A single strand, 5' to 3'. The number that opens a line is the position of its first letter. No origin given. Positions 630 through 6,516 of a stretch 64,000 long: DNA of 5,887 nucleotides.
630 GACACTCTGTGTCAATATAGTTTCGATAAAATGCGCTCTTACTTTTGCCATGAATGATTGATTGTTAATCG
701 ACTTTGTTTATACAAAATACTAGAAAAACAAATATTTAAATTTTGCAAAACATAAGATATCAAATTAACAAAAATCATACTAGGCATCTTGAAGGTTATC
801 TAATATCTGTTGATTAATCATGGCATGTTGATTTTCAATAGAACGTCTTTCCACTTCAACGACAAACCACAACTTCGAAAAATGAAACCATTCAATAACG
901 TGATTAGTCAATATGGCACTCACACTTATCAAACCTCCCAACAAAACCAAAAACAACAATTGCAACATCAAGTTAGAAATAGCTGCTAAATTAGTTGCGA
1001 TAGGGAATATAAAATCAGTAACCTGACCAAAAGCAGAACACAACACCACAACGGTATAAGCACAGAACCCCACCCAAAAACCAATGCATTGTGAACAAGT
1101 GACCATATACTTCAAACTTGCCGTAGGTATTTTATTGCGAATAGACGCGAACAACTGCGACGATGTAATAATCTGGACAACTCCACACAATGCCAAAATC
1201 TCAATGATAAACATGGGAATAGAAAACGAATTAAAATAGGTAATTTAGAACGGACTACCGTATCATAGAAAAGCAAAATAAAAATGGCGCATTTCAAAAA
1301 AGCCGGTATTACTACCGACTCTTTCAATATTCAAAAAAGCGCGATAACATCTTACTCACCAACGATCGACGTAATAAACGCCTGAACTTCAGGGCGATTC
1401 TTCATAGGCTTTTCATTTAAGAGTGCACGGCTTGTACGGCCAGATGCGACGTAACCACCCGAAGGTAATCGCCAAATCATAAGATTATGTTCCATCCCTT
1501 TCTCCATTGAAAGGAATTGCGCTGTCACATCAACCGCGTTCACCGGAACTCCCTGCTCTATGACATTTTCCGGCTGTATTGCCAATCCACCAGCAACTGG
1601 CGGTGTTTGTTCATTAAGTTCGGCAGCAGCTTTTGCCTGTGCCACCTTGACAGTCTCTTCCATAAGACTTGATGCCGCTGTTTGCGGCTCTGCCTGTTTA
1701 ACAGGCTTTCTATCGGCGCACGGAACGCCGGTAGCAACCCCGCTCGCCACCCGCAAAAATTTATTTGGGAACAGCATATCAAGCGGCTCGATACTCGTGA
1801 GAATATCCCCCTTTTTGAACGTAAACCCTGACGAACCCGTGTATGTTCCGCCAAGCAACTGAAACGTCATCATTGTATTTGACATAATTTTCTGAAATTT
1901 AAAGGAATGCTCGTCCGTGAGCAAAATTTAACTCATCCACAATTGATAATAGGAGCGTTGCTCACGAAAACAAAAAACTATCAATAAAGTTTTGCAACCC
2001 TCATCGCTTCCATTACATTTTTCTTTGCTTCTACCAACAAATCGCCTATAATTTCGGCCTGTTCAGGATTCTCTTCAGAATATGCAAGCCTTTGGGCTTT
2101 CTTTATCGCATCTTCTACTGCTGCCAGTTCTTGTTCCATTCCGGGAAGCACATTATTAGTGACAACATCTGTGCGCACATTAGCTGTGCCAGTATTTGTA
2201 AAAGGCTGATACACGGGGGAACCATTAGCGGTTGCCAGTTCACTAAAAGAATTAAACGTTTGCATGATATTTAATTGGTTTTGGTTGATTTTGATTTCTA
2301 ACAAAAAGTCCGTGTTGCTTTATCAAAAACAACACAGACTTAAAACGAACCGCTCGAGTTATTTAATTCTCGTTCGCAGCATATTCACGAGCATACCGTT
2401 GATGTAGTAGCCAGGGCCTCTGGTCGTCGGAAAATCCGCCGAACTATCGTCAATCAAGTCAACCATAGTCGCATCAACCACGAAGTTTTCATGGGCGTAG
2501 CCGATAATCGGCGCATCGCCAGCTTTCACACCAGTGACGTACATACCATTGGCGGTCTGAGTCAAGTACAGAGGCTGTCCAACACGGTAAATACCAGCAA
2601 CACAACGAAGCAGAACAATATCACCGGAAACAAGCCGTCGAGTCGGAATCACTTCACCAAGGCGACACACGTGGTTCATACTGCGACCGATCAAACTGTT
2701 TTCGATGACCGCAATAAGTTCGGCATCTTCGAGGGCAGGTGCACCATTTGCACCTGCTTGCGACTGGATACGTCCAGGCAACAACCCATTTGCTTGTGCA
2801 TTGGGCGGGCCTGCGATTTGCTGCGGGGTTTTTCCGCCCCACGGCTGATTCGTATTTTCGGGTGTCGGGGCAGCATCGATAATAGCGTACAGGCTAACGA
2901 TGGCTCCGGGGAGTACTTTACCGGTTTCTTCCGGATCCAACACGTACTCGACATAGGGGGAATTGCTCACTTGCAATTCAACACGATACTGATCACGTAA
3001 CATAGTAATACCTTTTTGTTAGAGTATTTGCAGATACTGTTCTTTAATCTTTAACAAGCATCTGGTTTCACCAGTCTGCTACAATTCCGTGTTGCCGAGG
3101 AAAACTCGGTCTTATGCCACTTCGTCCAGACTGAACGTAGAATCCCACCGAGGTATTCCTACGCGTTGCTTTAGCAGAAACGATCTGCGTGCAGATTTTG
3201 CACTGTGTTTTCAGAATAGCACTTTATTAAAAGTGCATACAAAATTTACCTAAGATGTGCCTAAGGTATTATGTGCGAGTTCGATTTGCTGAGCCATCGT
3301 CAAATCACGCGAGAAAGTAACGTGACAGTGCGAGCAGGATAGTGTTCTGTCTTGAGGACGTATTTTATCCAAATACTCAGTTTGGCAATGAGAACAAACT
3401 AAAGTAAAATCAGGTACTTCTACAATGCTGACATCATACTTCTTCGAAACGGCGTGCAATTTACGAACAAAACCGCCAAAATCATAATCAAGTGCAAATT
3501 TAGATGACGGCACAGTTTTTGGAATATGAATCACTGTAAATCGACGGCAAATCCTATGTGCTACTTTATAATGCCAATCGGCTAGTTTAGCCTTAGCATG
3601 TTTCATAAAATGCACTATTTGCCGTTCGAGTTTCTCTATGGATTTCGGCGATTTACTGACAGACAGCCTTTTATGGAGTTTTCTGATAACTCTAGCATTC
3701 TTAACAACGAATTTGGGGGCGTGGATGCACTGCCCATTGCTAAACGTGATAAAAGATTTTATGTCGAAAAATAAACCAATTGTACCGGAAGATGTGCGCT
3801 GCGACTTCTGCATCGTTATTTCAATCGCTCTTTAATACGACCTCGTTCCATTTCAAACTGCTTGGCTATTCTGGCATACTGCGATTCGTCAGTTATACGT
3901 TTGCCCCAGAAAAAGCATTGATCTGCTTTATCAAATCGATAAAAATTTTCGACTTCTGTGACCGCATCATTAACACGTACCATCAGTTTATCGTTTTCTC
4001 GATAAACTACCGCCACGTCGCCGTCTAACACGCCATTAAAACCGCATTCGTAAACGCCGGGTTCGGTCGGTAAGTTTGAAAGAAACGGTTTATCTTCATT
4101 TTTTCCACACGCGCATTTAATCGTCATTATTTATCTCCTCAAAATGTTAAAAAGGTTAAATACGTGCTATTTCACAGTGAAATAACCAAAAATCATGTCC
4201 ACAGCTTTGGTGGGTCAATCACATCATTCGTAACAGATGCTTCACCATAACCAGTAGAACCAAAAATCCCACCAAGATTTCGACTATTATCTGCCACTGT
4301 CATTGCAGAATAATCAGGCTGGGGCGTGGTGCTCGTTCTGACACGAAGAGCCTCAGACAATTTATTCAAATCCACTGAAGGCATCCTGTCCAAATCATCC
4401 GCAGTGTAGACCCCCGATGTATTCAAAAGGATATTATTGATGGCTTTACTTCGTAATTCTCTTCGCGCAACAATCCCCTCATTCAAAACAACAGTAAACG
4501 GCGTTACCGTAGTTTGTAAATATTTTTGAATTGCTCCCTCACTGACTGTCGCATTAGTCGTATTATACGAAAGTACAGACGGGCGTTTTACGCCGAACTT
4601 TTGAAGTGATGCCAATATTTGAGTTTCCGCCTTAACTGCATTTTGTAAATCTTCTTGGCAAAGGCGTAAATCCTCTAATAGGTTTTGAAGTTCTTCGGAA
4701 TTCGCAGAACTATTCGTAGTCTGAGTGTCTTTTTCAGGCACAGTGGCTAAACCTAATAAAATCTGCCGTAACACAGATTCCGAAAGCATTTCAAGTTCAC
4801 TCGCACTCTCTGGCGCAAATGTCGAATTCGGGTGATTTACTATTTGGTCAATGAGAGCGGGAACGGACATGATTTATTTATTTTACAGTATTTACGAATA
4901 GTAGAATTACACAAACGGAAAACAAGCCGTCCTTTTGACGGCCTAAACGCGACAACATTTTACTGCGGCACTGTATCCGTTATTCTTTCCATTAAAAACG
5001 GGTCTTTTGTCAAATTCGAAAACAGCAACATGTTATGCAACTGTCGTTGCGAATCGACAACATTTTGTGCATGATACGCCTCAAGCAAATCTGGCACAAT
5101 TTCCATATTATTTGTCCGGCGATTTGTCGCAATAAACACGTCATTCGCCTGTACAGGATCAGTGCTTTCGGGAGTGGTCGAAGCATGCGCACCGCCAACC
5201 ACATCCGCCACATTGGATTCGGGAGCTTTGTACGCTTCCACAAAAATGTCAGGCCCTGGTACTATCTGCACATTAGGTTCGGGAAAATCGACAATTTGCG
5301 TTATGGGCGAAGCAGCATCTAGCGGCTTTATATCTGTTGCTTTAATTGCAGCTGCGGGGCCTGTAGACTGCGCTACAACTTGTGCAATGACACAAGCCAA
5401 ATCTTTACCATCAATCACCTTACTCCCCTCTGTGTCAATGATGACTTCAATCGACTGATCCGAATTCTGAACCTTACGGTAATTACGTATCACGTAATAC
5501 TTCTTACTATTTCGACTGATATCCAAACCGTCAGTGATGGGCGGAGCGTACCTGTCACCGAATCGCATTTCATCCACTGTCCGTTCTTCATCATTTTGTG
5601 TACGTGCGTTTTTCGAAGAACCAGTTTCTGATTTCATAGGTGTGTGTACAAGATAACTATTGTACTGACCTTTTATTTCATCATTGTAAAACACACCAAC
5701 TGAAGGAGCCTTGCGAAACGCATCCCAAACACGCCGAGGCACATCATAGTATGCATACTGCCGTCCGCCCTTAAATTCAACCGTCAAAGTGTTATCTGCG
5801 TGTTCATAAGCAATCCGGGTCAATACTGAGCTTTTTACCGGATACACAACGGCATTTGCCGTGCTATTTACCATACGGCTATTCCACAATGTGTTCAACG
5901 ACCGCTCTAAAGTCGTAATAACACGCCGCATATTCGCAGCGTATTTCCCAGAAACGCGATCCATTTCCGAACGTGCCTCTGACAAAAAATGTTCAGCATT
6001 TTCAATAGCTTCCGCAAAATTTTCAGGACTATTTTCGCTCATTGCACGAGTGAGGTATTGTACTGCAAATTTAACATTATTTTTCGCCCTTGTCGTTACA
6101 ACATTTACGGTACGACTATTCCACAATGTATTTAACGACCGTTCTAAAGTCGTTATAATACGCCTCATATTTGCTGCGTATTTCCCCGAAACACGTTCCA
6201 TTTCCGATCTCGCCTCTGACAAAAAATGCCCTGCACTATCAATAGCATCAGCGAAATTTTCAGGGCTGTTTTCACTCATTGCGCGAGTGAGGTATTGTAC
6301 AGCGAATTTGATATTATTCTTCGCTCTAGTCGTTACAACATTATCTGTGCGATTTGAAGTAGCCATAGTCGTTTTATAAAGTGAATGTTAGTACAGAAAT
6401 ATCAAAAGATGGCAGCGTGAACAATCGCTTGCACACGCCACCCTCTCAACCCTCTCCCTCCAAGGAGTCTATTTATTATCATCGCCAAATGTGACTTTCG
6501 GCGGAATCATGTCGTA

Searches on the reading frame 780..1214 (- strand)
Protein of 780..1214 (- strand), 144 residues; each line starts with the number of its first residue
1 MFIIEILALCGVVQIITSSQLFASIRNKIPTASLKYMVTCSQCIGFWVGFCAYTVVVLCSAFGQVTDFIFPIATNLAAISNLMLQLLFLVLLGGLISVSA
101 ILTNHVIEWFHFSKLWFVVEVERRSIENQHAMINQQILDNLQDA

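Call 53: search_protein_families(library=phrogs, proteins=[window:780-1214:-], max_evalue=0.01)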
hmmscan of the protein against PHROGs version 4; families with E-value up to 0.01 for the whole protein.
window:780-1214:- (144 aa): 1 family
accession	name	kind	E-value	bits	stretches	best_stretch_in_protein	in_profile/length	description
phrog_781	-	unknown function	0.00048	20.4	1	3-73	42-119/152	-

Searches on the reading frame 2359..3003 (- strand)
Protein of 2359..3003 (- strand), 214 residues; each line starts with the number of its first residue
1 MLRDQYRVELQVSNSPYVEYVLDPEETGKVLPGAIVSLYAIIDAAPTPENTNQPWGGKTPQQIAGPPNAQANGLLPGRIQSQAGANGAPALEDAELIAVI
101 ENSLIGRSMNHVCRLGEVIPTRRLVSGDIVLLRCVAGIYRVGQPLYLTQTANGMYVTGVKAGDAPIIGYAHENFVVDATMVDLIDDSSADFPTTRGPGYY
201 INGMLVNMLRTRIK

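Call 53: search_protein_families(library=phrogs, proteins=[window:2359-3003:-], max_evalue=0.01)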
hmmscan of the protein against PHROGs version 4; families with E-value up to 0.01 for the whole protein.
window:2359-3003:- (214 aa): 1 family
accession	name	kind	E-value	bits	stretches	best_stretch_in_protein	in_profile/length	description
phrog_766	-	head and packaging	5.7e-05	24.1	1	73-185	27-141/150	head decoration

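Call 54: search_solved_structures(query=window:2359-3003:-, max_evalue=1)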
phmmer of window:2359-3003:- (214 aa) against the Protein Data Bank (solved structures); distinct sequences matched with E-value up to 1: 0.

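Call 66: search_dna_similar(query=window:2359-3003:-, collection=phages, mode=protein, max_evalue=0.001, max_rows=12)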
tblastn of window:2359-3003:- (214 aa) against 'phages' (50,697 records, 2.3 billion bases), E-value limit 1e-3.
No match.

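Call 71: find_related_loci(query=A5, collection=viral_contigs, flank=10000)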
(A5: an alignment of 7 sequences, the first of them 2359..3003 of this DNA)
Query A5 (214 aa) in viral_contigs; peptide patterns used: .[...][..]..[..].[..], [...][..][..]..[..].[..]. (x = any residue, [..] = any of these).
34 stretches matched a pattern; 1 encode a relative of the query (tblastn E <= 1e-3); 1 distinct loci.
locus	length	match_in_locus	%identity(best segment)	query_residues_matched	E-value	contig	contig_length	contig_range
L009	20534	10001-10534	38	1-213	4e-34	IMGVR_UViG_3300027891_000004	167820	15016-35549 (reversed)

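Call 75: search_protein_families(library=phrogs, proteins=[L009:10001-11260:+, L009:11277-12263:+, L009:12275-13426:+, L009:13480-14511:+, L009:14882-15907:+, L009:15974-17194:+, L009:18122-20101:+, L009:6994-7740:+, L009:6143-6748:+, L009:3987-4688:+], max_evalue=0.01)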
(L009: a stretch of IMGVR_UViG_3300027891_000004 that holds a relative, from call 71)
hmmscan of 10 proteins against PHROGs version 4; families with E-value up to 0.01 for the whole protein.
L009:10001-11260:+ (419 aa): 1 family
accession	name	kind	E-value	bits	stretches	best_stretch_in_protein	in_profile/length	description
phrog_766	-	head and packaging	6.9e-05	23.8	1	35-155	29-143/150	head decoration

L009:11277-12263:+ (328 aa): 0 families

L009:12275-13426:+ (383 aa): 0 families

L009:13480-14511:+ (343 aa): 7 families
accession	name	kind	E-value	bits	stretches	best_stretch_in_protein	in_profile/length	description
phrog_3904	-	tail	2e-07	30.7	1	123-255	935-1026/1086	tail fiber protein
phrog_20050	-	unknown function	2.9e-06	27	0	119-146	10-37/571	-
phrog_26654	-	unknown function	4.6e-06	27.3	1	115-169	203-266/360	-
phrog_15437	-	tail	9.2e-06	25.5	0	125-147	509-531/656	tail fiber protein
phrog_24134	-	head and packaging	0.0027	18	0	122-143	65-86/222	virion structural protein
phrog_1056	-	tail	0.0036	17.1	0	122-146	433-457/582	fibritin neck whisker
phrog_14458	-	tail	0.0087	16.4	0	134-171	107-144/281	tail fiber protein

L009:14882-15907:+ (341 aa): 7 families
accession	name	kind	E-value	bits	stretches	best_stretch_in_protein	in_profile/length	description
phrog_3018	-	head and packaging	9.6e-15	55.5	2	52-137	59-140/341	head decoration protein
phrog_5181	-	unknown function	8.1e-09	35.3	1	4-308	172-404/763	-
phrog_23820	-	tail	1.4e-08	36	1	263-329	45-109/221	tail fiber protein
phrog_3904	-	tail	3.5e-07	29.9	1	46-323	448-659/1086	tail fiber protein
phrog_7389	-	tail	0.00025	20.7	0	266-310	338-382/732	tail fiber protein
phrog_4120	-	tail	0.0033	17.5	0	58-91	82-115/360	minor tail protein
phrog_13666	-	unknown function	0.0055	17.4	0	45-99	11-62/145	-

L009:15974-17194:+ (406 aa): 0 families

L009:18122-20101:+ (659 aa): 2 families
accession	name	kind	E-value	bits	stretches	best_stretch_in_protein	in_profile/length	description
phrog_33513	-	unknown function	1.4e-16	60.6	2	530-617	142-230/1042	-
phrog_2163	-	head and packaging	0.00072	19.7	1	102-126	136-160/574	virion structural protein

L009:6994-7740:+ (248 aa): 1 family
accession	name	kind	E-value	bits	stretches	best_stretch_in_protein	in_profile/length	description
phrog_1273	-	unknown function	4e-07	31.4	1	109-169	5-71/103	-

L009:6143-6748:+ (201 aa): 1 family
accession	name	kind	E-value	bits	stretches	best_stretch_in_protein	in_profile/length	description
phrog_1273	-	unknown function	0.0053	18.1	1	125-182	35-93/103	-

L009:3987-4688:+ (233 aa): 6 families
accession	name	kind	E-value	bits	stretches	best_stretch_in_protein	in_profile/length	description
phrog_4433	-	unknown function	1.4e-61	209.6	2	4-106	10-115/312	-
phrog_14105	-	unknown function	1.4e-28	100.9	1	5-160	8-169/297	-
phrog_27197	-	unknown function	1.4e-19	71.4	1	141-232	1-96/97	-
phrog_9215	-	unknown function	2.4e-08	35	1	7-110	66-174/268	-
phrog_23265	-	unknown function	9.6e-08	32.6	1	126-228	113-215/222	-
phrog_33731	-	unknown function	0.0087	16.7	0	35-110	48-120/266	-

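Call 94: search_solved_structures(query=A10, max_evalue=5)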
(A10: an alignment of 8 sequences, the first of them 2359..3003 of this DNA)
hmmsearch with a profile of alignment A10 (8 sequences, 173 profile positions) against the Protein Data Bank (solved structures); distinct sequences matched with E-value up to 5: 8.
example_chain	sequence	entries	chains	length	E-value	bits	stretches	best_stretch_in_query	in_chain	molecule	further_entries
7s4o_A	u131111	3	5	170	0.5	13.3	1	114-151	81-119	Sortase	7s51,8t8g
8snq_A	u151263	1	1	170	0.57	13.1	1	114-151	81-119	Sortase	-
7s57_A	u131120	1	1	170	0.6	13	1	114-151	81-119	Class A sortase, sortase A chimera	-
7t8y_A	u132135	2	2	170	0.61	13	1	114-151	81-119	Sortase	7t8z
3fn5_A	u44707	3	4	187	0.72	12.8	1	114-151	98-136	Sortase A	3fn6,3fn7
7v6k_A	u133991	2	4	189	0.72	12.8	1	114-151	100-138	Sortase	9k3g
7s53_A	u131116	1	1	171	0.73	12.8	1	114-151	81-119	Class A sortase, sortase A chimera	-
4dou_A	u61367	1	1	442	1.4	11.8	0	109-132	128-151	Adiponectin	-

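Call 95: search_protein_families(library=pfam, alignment_id=A10, max_evalue=0.1)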
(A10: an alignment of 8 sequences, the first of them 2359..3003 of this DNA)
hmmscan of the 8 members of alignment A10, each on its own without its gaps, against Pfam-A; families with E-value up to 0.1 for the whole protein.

A. member 1, window:2359-3003:- (214 aa): 0 families

B. families by the number of members that match (of 8 scanned): 3 families
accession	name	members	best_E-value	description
PF23982.2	XM1_gp53_minor_capsid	1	0.00017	XM1 gp53 minor capsid protein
PF04242.18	DUF424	1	0.03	Protein of unknown function (DUF424)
PF03284.19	PHZA_PHZB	1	0.037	Phenazine biosynthesis protein A/B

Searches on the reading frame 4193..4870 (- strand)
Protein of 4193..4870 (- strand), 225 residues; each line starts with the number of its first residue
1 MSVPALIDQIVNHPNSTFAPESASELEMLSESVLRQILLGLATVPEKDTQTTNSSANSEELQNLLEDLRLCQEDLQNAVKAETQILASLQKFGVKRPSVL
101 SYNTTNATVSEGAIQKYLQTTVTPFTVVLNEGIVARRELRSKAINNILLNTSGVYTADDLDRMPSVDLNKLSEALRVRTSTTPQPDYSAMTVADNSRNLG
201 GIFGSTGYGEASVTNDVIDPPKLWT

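Call 48: search_protein_families(library=pfam, proteins=[window:4193-4870:-], max_evalue=0.01)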
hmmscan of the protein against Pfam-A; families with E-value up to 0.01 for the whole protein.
window:4193-4870:- (225 aa): 1 family
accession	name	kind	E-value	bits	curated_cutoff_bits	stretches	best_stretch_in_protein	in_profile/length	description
PF23246.1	CC_CDK5RAP2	-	0.0091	16.6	27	0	42-99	29-84/125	CDK5 regulatory subunit-associated protein 2-like, coiled coil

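Call 53: search_protein_families(library=phrogs, proteins=[window:4193-4870:-], max_evalue=0.01)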
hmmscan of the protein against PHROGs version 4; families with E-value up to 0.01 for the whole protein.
window:4193-4870:- (225 aa): 0 families

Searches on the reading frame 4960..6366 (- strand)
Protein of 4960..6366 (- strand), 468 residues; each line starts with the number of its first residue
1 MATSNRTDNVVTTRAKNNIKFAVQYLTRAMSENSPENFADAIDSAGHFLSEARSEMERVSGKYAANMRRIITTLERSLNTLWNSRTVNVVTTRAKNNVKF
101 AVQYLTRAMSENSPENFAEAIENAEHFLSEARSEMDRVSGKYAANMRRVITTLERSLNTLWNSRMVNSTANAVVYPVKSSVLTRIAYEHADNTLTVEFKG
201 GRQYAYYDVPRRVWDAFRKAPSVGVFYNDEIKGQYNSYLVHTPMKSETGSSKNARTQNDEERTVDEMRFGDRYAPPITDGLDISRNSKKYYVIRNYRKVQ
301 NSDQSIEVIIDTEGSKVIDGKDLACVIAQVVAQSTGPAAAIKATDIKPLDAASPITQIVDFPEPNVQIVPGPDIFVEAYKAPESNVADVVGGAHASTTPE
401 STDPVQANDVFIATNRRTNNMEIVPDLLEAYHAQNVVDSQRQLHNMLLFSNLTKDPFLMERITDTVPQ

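Call 7: search_protein_families(library=pfam, proteins=[window:4960-6366:-], max_evalue=0.1)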
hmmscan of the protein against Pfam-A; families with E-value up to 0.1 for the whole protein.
window:4960-6366:- (468 aa): 11 families
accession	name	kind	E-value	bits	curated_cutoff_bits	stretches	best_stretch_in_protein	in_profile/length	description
PF13619.11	KTSC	-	1e-18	67.2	25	1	178-235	1-58/58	KTSC domain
PF10819.13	DUF2564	-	2.5e-05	25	26.3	0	106-158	23-75/79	Protein of unknown function (DUF2564)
PF02899.23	Phage_int_SAM_1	-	0.0036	18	22.3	0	27-62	11-46/83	Phage integrase, N-terminal SAM-like domain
PF24525.1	TTC3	-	0.0041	17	27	0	81-149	160-230/250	TTC3, helical domain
PF22860.2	DUF7017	-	0.014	15.8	27.5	0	114-175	66-134/141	Domain of unknown function (DUF7017)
PF18314.6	FAS_I_H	-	0.036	14.2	23.3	0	77-138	96-156/203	Fatty acid synthase type I helical domain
PF22259.3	GPR128_GAIN_subdomA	-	0.039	14.8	22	0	13-77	12-76/101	GPR128, GAIN subdomain A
PF22215.1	MLKL_N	-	0.057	13.4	27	0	101-142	38-79/142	Mixed lineage kinase domain-like N-terminal domain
PF12753.13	Nro1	-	0.063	12.7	26.5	0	91-122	344-375/421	Nuclear pore complex subunit Nro1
PF17160.9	DUF5124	-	0.095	13.9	27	0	276-315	20-61/100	Domain of unknown function (DUF5124)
PF02601.20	Exonuc_VII_L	-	0.096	12.6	35.9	0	38-202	164-311/315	Exonuclease VII, large subunit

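Call 8: search_protein_families(library=phrogs, proteins=[window:4960-6366:-], max_evalue=0.01)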
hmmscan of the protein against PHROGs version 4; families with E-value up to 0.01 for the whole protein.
window:4960-6366:- (468 aa): 4 families
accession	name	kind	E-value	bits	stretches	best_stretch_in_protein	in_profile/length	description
phrog_3292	-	unknown function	6.8e-14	52.9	1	172-254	108-190/436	-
phrog_8113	-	unknown function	2.8e-10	41.6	1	175-286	15-119/144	-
phrog_11429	-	unknown function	0.0043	18.4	0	53-94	16-56/93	-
phrog_37528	-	unknown function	0.0058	17.7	0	112-149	22-59/65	-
